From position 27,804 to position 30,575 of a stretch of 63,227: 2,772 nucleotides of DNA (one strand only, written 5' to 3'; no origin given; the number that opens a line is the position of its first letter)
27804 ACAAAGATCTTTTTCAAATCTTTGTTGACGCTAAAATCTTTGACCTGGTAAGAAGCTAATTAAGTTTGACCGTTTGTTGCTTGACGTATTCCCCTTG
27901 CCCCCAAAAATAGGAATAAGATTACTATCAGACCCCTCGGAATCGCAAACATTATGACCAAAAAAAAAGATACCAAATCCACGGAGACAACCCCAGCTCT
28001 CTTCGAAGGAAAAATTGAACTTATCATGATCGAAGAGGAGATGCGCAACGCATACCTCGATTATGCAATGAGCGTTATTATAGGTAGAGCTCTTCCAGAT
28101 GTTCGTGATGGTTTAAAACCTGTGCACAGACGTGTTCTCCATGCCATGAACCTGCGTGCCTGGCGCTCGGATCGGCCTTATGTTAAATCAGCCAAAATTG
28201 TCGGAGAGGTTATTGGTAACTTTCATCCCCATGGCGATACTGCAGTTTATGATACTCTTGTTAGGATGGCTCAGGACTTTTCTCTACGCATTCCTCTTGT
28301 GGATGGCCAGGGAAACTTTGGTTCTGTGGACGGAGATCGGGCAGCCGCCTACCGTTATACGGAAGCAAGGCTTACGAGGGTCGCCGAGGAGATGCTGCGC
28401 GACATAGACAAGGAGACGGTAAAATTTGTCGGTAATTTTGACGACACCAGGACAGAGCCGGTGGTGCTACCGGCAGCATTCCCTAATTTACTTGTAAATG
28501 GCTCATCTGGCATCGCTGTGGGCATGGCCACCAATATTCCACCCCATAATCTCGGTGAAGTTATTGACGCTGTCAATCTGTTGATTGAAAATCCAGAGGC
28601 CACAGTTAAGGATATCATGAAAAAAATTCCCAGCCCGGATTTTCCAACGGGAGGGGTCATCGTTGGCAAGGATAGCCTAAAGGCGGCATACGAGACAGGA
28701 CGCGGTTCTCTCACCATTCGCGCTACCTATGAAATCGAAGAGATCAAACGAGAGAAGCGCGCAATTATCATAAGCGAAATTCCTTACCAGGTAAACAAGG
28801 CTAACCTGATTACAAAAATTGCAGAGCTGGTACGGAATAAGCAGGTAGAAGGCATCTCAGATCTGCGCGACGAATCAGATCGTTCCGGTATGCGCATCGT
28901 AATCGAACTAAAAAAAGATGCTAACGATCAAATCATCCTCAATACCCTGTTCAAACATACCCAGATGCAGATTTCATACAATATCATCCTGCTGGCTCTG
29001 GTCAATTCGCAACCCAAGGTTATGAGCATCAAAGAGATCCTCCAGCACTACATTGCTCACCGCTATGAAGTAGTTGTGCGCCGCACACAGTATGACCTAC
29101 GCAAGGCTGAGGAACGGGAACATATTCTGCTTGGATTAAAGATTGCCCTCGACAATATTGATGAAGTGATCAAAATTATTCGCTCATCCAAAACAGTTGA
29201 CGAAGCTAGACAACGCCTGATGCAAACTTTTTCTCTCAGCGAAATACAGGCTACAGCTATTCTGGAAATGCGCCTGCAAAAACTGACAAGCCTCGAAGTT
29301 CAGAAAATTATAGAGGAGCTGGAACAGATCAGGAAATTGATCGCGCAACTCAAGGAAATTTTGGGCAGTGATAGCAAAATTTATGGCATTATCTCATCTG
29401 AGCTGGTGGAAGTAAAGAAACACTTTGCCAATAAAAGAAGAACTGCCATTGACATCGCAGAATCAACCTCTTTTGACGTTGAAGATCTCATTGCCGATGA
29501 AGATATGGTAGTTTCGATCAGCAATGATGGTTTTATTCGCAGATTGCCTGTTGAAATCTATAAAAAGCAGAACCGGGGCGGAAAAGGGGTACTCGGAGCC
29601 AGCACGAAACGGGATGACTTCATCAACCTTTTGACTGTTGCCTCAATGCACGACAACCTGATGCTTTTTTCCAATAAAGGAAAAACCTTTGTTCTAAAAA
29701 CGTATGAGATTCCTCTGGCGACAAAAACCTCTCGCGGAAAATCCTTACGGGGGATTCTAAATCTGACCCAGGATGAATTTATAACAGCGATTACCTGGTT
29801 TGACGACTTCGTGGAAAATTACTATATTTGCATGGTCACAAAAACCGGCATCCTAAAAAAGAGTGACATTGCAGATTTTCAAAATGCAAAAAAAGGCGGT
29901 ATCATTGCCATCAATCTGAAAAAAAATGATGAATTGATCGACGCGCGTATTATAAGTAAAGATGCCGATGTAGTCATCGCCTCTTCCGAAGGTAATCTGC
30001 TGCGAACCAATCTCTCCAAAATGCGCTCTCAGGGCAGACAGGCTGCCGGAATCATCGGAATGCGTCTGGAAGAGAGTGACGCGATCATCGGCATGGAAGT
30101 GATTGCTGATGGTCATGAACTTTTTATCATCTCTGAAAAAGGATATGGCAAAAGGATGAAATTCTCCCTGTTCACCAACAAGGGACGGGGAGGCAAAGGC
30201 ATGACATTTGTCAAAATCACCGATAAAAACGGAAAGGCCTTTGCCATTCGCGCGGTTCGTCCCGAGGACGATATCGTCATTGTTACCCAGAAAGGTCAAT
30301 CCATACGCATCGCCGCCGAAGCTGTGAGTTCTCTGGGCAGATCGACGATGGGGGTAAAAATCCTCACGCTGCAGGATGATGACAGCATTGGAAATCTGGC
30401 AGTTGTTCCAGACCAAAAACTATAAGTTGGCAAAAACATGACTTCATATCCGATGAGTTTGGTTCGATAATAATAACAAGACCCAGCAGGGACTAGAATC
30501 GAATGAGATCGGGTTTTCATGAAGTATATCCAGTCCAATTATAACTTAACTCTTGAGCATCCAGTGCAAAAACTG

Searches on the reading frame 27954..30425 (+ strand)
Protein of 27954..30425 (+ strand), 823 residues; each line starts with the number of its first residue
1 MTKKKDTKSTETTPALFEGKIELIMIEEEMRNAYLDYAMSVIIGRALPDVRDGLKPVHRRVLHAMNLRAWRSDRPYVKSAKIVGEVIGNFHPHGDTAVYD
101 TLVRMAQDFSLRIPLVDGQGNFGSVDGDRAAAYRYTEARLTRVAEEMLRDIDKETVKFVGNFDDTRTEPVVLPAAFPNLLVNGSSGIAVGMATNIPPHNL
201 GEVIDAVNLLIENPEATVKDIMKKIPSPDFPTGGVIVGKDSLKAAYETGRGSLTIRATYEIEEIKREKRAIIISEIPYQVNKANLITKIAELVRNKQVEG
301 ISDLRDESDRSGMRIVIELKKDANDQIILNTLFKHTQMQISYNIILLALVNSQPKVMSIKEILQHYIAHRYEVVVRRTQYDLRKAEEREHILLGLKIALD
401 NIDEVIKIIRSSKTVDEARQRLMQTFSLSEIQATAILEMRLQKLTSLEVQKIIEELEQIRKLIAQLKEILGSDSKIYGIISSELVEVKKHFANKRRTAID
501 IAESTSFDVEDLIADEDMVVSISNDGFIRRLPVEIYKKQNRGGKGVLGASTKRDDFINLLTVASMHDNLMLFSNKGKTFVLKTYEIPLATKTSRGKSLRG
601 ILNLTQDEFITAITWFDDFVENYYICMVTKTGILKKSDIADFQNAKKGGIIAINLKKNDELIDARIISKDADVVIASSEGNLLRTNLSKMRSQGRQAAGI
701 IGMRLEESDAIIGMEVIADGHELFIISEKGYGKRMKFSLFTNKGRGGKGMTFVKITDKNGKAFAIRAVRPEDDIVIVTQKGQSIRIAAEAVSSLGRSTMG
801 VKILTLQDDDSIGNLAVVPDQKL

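Call 12: find_encoding_contigs(protein=window:27954-30425:+, flank=3000, max_places=6)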
Protein window:27954-30425:+ (823 aa): 3 contigs read that carry it; 2 places shown.
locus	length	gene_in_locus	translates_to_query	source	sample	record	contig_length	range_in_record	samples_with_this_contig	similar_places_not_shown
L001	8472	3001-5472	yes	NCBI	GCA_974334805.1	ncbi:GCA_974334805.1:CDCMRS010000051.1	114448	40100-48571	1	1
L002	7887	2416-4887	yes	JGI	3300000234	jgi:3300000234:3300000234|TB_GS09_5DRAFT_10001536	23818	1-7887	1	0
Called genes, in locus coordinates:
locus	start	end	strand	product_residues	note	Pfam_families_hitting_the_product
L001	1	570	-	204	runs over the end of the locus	PF00440:TetR_N, PF08359:TetR_C_4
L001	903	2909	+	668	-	PF01590:GAF, PF13185:GAF_2 (weak), PF01966:HD (faint), PF13487:HD_5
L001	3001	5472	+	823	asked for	PF00521:DNA_topoisoIV, PF03989:DNA_gyraseA_C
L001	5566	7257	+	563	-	PF20250:FapA_N, PF03961:FapA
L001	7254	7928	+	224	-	PF00702:Hydrolase, PF12710:HAD, PF13344:Hydrolase_6 (faint), PF13419:HAD_2, PF13242:Hydrolase_like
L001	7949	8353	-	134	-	PF00903:Glyoxalase, PF13468:Glyoxalase_3 (weak), PF13669:Glyoxalase_4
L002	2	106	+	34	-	?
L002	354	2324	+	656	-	PF01590:GAF, PF13185:GAF_2 (weak), PF01966:HD (faint), PF13487:HD_5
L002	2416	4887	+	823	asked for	PF00521:DNA_topoisoIV, PF03989:DNA_gyraseA_C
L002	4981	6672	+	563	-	PF20250:FapA_N, PF03961:FapA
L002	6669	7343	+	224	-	PF00702:Hydrolase, PF12710:HAD, PF13344:Hydrolase_6 (faint), PF13419:HAD_2, PF13242:Hydrolase_like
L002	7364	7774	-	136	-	PF00903:Glyoxalase, PF13468:Glyoxalase_3 (weak), PF13669:Glyoxalase_4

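Call 53: list_cluster_members(proteins=[window:27954-30425:+, window:91-1461:-, window:46738-47829:-])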
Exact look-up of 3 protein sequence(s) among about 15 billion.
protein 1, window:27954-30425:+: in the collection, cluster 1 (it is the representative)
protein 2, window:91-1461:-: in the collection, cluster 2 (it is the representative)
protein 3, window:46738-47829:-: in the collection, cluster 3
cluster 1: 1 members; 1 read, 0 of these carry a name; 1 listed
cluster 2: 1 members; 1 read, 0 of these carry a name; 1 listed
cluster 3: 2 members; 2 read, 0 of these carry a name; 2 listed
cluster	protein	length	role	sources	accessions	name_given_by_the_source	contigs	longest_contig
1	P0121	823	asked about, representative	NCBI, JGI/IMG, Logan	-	-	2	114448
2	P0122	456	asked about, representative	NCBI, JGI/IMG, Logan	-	-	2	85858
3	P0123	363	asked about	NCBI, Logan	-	-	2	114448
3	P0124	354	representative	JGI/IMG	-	-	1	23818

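Call 54: find_homologous_proteins(query=window:27954-30425:+, max_evalue=1e-100)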
Query window:27954-30425:+ (823 aa): 8000 proteins with E <= 1e-100 among 8000 candidates; the best 120 are listed.
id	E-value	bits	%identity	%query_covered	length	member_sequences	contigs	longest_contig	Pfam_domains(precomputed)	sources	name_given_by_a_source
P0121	0.0e+0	1779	100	100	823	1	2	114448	PF00521.27,PF03989.19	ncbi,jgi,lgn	-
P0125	0.0e+0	1393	76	100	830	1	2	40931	PF00521.27,PF03989.19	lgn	-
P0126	0.0e+0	1316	73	97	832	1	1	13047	PF00521.27,PF03989.19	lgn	-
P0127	0.0e+0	1312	72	100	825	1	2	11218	PF00521.27,PF03989.19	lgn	-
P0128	0.0e+0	1180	66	97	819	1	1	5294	PF00521.27,PF03989.19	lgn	-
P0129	0.0e+0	1180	65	98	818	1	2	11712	PF00521.27,PF03989.19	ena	-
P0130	0.0e+0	1179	65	97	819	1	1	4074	PF00521.27,PF03989.19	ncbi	-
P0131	0.0e+0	1178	66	97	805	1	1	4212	PF00521.27,PF03989.19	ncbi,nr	ncbi:MAG TPA: DNA gyrase subunit A, partial [Spirochaetota bacterium]|nr:DNA gyrase subunit A [Spiro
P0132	0.0e+0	1176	65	98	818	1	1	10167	PF00521.27,PF03989.19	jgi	-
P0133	0.0e+0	1176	66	97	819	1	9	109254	PF00521.27,PF03989.19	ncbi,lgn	-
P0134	0.0e+0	1176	66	97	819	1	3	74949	PF00521.27,PF03989.19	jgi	-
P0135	0.0e+0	1175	66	97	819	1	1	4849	PF00521.27,PF03989.19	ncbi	-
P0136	0.0e+0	1175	66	97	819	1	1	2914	PF00521.27,PF03989.19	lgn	-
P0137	0.0e+0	1175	66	100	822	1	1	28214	PF00521.27,PF03989.19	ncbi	-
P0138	0.0e+0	1174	66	100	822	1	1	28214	PF00521.27,PF03989.19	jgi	jgi:DNA gyrase subunit A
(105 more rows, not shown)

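Call 89: find_encoding_contigs(protein=P0126, flank=10000, max_places=4)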
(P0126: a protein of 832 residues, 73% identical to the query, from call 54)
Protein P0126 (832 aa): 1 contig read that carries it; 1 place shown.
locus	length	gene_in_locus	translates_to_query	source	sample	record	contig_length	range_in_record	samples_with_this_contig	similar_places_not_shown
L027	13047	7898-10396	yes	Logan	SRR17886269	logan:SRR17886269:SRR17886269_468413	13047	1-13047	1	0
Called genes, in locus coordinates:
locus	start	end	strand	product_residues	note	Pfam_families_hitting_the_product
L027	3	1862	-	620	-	?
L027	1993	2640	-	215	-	PF01330:RuvA_N, PF14520:HHH_5, PF00633:HHH (faint), PF07499:RuvA_C (faint)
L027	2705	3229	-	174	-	PF02075:RuvC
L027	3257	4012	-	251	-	PF20772:TACO1_YebC_N, PF01709:Transcrip_reg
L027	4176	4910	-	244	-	-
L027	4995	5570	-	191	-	PF00293:NUDIX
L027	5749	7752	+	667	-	PF01590:GAF, PF13185:GAF_2 (weak), PF01966:HD (faint), PF13487:HD_5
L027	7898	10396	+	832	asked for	PF00521:DNA_topoisoIV, PF03989:DNA_gyraseA_C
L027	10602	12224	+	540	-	PF20250:FapA_N, PF03961:FapA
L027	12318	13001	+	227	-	PF00702:Hydrolase, PF12710:HAD, PF13344:Hydrolase_6 (faint), PF13419:HAD_2, PF13242:Hydrolase_like (weak)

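Call 90: find_encoding_contigs(protein=P0127, flank=10000, max_places=4)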
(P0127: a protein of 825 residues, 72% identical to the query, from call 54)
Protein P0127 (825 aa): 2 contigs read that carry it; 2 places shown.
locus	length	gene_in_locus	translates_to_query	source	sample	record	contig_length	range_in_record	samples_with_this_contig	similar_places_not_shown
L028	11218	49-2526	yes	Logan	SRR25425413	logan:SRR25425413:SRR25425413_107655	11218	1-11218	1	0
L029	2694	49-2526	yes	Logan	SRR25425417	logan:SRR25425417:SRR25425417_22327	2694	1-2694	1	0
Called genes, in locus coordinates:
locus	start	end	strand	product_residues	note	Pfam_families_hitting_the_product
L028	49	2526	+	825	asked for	PF00521:DNA_topoisoIV, PF03989:DNA_gyraseA_C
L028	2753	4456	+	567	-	PF20250:FapA_N, PF03961:FapA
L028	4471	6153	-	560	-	PF01676:Metalloenzyme, PF06415:iPGM_N, PF00884:Sulfatase (weak), PF01663:Phosphodiest (weak)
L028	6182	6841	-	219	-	-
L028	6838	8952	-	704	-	PF00072:Response_reg, PF08447:PAS_3, PF13426:PAS_9 (faint), PF00990:GGDEF, PF00563:EAL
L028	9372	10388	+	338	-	PF03448:MgtE_N (faint), PF14842:FliG_N, PF14841:FliG_M, PF14842:FliG_N (weak), PF01706:FliG_C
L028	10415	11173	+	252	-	-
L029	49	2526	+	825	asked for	PF00521:DNA_topoisoIV, PF03989:DNA_gyraseA_C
